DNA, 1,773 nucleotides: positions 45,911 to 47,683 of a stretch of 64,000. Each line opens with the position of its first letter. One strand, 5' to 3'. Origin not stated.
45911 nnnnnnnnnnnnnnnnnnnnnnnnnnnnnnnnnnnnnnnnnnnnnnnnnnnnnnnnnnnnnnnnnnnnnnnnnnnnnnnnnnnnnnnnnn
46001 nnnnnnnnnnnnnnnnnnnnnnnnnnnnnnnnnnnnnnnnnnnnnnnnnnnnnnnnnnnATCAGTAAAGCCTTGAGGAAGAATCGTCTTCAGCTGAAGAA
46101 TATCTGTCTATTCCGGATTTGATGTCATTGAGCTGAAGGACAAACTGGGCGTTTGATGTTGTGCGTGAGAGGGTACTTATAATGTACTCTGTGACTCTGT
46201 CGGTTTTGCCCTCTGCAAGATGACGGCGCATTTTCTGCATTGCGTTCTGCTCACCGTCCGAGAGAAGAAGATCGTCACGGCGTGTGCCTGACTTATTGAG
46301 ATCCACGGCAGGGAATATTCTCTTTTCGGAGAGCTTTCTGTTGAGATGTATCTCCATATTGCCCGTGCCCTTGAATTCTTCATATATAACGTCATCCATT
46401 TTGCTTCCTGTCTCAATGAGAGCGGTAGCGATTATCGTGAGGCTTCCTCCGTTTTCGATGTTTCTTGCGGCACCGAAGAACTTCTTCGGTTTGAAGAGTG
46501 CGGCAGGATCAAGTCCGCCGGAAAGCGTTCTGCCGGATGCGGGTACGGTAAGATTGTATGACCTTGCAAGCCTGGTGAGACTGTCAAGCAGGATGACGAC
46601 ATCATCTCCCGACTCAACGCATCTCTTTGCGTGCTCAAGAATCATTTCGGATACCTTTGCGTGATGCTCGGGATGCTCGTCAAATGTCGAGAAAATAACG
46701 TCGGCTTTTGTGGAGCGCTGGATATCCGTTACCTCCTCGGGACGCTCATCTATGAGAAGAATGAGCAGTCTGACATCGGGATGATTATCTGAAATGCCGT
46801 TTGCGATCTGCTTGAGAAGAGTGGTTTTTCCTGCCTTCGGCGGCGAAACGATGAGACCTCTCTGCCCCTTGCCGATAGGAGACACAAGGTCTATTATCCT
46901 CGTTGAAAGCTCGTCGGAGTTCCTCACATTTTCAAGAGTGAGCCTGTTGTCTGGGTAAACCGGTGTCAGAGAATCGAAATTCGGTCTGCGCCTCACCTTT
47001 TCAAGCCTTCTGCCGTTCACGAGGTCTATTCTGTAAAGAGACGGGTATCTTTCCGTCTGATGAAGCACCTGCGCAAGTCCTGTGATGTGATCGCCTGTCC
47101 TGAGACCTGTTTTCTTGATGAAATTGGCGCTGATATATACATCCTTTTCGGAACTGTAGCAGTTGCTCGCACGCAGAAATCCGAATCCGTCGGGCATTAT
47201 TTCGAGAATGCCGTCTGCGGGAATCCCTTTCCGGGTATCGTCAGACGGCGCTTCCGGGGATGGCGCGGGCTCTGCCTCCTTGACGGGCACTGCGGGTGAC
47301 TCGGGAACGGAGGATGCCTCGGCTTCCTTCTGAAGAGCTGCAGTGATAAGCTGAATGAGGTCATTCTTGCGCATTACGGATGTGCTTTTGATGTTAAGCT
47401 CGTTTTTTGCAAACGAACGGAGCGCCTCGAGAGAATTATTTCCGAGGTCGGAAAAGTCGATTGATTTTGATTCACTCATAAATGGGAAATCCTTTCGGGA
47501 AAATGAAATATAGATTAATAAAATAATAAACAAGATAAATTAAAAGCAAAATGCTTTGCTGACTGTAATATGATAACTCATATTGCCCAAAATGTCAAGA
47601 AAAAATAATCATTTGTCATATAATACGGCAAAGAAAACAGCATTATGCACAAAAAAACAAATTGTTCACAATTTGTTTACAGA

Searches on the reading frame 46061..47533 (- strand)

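Call 54: search_protein_families(library=pfam, proteins=[window:46061-47533:-], max_evalue=0.001)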
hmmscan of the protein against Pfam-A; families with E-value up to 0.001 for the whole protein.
window:46061-47533:- (490 aa): 5 families
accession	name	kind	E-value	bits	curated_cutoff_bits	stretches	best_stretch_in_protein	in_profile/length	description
PF07497.18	Rho_RNA_bind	-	1.7e-24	85.9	27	1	107-177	2-72/73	Rho termination factor, RNA-binding domain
PF00006.31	ATP-synt_ab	-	2.2e-24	86.7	29.5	1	211-415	2-211/213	ATP synthase alpha/beta family, nucleotide-binding domain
PF07498.18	Rho_N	-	4.4e-07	30.2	24.9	1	29-69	1-40/43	Rho termination factor, N-terminal domain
PF05729.18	NACHT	-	1.3e-05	25.5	26.7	1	235-337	12-109/167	NACHT domain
PF19568.5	Spore_III_AA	-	0.00032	20.3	27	1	214-266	135-188/306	Sporulation stage III, protein AA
